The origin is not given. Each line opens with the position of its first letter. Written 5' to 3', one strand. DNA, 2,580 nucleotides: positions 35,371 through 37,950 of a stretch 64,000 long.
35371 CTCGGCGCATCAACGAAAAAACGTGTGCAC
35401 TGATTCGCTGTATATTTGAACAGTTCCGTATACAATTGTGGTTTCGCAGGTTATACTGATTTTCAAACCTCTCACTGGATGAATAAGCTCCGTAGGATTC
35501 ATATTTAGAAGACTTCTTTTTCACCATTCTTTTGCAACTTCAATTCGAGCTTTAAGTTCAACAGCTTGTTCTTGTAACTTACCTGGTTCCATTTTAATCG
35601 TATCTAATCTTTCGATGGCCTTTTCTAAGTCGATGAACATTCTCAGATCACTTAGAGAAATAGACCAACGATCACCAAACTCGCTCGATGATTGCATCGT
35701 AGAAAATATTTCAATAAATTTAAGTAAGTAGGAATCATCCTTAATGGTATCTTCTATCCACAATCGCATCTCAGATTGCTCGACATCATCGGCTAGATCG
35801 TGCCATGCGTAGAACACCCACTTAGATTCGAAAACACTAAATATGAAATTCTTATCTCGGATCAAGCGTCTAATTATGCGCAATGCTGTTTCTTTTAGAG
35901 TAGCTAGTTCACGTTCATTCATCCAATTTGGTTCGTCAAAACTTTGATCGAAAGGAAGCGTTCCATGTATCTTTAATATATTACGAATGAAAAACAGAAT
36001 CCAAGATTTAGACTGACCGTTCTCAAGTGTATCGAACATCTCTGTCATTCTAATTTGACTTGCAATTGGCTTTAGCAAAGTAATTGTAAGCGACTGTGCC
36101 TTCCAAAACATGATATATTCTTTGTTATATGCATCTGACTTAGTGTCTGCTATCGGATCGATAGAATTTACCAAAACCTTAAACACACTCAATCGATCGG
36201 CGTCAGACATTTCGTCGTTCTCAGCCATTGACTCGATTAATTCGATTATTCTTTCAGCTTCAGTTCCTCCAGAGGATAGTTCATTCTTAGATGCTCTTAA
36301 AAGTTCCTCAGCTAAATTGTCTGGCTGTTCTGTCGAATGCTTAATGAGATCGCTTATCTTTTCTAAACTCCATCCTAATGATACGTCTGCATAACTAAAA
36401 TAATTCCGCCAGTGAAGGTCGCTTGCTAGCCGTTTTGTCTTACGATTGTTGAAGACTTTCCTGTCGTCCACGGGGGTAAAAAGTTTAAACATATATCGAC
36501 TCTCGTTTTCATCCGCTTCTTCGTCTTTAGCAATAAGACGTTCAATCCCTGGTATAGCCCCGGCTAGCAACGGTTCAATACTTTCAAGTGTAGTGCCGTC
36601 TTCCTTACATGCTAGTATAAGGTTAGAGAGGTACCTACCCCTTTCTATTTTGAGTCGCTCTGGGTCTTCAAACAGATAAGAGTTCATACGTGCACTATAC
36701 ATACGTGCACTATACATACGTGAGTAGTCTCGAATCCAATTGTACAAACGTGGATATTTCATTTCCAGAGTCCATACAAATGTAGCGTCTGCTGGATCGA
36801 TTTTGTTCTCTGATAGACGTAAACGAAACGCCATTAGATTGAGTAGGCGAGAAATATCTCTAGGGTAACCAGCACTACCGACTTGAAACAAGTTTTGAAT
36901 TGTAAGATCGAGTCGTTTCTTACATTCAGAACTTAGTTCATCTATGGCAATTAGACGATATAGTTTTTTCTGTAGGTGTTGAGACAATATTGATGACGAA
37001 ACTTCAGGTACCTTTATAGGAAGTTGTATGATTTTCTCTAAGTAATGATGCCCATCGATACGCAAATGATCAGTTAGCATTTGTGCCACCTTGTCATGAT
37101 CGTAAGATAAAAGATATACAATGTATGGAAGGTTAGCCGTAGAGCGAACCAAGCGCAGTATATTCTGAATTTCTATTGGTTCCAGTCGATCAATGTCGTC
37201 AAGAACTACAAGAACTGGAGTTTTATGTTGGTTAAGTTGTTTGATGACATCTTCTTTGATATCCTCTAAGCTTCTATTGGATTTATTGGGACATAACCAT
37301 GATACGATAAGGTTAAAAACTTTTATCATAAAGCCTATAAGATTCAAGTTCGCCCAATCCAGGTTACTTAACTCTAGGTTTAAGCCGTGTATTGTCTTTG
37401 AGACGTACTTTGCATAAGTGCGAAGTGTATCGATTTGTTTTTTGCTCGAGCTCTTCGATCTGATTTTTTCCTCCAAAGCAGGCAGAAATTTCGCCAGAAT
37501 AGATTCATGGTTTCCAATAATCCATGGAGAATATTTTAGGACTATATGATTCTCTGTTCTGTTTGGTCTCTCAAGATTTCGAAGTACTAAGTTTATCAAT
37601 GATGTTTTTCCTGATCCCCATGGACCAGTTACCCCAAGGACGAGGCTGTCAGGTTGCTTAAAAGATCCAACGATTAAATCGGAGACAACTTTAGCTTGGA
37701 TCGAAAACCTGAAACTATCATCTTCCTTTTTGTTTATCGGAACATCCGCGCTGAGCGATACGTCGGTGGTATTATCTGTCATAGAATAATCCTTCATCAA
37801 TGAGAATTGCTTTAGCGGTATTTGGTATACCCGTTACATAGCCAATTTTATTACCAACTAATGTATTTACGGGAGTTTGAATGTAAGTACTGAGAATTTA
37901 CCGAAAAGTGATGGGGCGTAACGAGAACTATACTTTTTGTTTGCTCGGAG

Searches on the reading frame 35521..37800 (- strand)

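Call 51: search_protein_families(library=padloc, proteins=[window:35521-37800:-], max_evalue=0.00001)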
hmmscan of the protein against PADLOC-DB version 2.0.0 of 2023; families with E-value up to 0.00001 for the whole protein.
window:35521-37800:- (759 aa): 5 families
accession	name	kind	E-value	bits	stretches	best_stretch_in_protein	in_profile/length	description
PDLC02361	PifA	-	8.7e-114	379.6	1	16-755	5-717/720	PifA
PDLC02210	QatA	-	7.5e-16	55.8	2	39-141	17-116/593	-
PDLC04959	PDC-S20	-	9e-13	46.6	1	49-402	37-400/464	-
PDLC02209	QatA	-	1.4e-09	35.2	0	34-109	17-87/646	-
PDLC04958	PDC-S20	-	3e-06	24.8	1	38-243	14-223/458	-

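Call 52: search_protein_families(library=pfam, proteins=[window:35521-37800:-], max_evalue=0.00001)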
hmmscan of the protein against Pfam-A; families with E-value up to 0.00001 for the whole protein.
window:35521-37800:- (759 aa): 3 families
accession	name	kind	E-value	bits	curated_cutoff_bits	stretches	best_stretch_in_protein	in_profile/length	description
PF07693.20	KAP_NTPase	-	3.2e-44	151.8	20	1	35-325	4-288/293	KAP family P-loop domain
PF13401.12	AAA_22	-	1.2e-07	32.6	27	1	55-224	8-110/130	AAA domain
PF13191.12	AAA_16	-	2.7e-07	31.7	32.6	1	53-215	25-153/167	AAA ATPase domain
